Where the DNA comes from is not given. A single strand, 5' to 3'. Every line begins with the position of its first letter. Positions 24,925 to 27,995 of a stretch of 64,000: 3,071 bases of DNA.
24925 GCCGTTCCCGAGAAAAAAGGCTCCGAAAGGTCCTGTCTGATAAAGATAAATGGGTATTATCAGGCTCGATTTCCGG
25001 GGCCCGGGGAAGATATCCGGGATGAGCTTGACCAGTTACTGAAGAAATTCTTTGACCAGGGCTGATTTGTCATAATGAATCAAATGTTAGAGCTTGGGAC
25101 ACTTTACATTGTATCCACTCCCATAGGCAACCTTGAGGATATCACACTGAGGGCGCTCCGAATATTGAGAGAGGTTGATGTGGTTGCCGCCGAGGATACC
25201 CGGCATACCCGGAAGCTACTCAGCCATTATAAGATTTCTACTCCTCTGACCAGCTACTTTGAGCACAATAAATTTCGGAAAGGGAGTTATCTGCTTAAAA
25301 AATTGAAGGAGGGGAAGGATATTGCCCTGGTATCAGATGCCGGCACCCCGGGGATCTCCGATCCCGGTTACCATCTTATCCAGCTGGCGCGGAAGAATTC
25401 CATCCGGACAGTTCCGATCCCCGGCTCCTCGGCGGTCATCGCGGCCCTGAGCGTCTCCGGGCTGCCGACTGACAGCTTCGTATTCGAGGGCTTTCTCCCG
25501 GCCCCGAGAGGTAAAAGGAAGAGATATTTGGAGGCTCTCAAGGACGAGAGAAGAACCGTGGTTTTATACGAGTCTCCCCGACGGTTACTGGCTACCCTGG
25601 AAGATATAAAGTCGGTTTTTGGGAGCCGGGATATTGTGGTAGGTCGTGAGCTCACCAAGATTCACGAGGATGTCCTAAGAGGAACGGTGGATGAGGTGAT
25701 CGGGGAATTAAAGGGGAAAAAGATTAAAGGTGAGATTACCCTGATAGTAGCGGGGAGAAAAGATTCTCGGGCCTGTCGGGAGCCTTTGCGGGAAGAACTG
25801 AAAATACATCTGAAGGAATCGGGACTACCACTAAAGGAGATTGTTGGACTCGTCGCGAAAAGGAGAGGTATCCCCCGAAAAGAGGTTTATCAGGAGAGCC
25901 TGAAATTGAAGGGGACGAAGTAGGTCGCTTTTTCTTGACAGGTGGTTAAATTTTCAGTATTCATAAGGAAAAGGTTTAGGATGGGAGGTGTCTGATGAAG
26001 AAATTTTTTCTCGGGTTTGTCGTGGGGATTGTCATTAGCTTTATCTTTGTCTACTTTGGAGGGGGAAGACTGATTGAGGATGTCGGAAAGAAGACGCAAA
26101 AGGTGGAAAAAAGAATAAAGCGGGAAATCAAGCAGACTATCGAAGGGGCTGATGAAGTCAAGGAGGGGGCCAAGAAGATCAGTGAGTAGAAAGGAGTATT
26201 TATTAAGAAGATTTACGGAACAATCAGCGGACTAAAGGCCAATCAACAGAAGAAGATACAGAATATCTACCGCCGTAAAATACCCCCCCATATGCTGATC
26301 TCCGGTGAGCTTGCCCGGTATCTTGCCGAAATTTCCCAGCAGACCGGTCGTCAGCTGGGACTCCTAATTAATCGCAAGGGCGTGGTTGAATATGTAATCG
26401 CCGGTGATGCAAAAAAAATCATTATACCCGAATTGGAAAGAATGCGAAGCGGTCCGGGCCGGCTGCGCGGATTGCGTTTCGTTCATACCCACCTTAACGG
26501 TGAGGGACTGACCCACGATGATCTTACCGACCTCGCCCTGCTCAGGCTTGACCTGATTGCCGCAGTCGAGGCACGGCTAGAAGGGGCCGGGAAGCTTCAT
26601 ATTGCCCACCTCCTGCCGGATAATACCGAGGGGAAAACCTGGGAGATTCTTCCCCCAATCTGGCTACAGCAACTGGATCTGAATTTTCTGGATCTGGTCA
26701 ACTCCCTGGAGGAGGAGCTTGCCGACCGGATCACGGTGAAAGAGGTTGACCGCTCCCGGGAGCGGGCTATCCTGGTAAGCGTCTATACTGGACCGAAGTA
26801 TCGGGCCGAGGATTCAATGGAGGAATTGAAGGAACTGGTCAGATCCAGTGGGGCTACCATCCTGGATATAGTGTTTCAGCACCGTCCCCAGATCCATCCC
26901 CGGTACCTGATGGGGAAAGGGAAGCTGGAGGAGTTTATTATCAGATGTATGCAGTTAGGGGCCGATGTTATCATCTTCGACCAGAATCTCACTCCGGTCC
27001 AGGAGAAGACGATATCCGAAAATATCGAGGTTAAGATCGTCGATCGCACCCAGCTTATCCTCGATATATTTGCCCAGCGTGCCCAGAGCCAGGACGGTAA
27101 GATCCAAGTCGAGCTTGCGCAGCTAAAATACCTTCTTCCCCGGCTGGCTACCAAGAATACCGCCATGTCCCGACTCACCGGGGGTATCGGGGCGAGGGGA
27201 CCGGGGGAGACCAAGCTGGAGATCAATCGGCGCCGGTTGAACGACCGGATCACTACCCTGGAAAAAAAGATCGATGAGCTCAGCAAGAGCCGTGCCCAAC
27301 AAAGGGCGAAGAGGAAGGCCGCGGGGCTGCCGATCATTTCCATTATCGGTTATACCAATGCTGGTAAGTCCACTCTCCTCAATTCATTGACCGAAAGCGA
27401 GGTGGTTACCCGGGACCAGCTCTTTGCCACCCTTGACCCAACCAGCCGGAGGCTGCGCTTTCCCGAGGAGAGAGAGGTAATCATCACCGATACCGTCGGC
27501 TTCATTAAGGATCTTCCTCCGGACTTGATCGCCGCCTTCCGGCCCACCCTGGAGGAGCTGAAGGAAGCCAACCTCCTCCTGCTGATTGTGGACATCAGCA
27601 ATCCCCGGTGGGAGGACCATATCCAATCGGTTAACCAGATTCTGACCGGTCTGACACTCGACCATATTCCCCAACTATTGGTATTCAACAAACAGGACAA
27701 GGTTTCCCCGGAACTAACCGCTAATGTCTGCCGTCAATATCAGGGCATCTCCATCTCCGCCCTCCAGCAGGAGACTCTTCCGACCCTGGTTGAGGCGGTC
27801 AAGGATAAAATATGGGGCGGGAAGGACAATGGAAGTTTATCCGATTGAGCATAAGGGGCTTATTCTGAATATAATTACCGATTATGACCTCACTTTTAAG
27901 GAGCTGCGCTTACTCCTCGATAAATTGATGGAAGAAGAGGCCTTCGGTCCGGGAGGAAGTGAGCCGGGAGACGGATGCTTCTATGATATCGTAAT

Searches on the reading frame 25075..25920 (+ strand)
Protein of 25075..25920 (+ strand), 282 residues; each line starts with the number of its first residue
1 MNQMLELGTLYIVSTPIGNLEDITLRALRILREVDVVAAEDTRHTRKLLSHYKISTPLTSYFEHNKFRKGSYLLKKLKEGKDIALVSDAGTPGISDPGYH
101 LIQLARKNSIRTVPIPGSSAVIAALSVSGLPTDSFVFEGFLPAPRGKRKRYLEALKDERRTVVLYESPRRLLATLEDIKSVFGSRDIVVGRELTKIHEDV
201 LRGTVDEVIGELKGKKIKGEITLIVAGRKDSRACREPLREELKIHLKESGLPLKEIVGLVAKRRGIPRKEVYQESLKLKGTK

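Call 96: search_protein_families(library=ncbifam, proteins=[window:25075-25920:+], max_evalue=0.00001)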
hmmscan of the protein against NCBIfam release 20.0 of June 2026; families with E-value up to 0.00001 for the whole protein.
window:25075-25920:+ (282 aa): 4 families
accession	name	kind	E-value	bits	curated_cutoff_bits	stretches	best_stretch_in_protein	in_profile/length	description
TIGR00096.1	TIGR00096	equivalog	1.8e-86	289.9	167.9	1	10-276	2-272/275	16S rRNA (cytidine(1402)-2'-O)-methyltransferase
NF011570.0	PRK14994.1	equivalog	2.2e-79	266.7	502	1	7-278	11-284/287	16S rRNA (cytidine(1402)-2'-O)-methyltransferase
TIGR01465.1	cobM_cbiF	equivalog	3.9e-06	26.3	259.65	0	11-228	2-225/247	precorrin-4 C(11)-methyltransferase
TIGR01467.1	cobI_cbiL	equivalog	9.9e-06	25.1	163.25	0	8-197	1-205/230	precorrin-2 C(20)-methyltransferase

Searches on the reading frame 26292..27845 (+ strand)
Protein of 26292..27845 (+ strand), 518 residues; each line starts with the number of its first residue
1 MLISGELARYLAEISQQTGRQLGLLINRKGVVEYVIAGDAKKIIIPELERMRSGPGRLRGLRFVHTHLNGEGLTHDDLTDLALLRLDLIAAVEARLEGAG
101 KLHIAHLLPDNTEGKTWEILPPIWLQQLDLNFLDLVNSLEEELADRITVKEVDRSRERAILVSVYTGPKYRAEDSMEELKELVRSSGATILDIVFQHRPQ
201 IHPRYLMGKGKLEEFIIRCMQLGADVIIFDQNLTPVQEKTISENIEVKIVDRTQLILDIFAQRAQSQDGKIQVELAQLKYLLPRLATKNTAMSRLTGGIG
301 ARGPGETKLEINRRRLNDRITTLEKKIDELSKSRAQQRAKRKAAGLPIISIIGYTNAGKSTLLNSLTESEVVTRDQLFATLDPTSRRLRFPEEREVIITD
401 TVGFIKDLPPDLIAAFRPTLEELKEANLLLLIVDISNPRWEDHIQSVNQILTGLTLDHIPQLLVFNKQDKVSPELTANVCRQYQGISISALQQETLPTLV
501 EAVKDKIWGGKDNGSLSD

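Call 96: search_protein_families(library=ncbifam, proteins=[window:26292-27845:+], max_evalue=0.00001)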
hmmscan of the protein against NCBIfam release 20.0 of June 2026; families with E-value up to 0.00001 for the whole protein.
window:26292-27845:+ (518 aa): 14 families
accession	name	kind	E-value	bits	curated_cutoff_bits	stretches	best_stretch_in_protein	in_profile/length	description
TIGR03156.1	GTP_HflX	equivalog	3.6e-136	453.7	216.75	1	158-506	1-350/351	GTPase HflX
NF008280.0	PRK11058.1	equivalog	9.4e-100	334.4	441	1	155-507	7-361/426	ribosome rescue GTPase HflX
TIGR03594.1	GTPase_EngA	equivalog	1.1e-13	51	306.7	1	323-481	152-310/432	ribosome biogenesis GTPase Der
NF000908.1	PRK00089.1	equivalog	1.7e-13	50.5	237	1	348-507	5-167/291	GTPase Era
TIGR02729.1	Obg_CgtA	equivalog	3.5e-13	49.3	280.25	1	349-505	160-326/329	Obg family GTPase CgtA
NF008956.1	PRK12299.1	equivalog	2.4e-12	46.5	300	1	349-506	161-324/327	GTPase ObgE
NF003661.0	PRK05291.1-3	equivalog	4.4e-12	46.1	380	1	314-507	187-370/448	tRNA uridine-5-carboxymethylaminomethyl(34) synthesis GTPase MnmE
TIGR03918.1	GTP_HydF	equivalog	8e-12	44.7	325.55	1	348-506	9-166/392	[FeFe] hydrogenase H-cluster maturation GTPase HydF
TIGR00450.1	mnmE_trmE_thdF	equivalog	1.2e-10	41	252.6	1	312-506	178-362/446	tRNA uridine-5-carboxymethylaminomethyl(34) synthesis GTPase MnmE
TIGR00231.1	small_GTP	domain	4.1e-10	39.7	42.5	1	349-500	6-156/164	GTP-binding protein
NF008955.0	PRK12297.1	equivalog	1e-09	37.8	406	1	349-507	162-328/429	GTPase ObgE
TIGR00436.1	era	equivalog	2.1e-08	33.9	116.25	1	349-484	3-133/270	GTPase Era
TIGR03596.1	GTPase_YlqF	equivalog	3.3e-08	33.2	208.2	0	317-373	88-145/276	ribosome biogenesis GTPase YlqF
TIGR03598.1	GTPase_YsxC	equivalog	2.5e-06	27.3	124.45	0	339-372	11-44/186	ribosome biogenesis GTP-binding protein YihA/YsxC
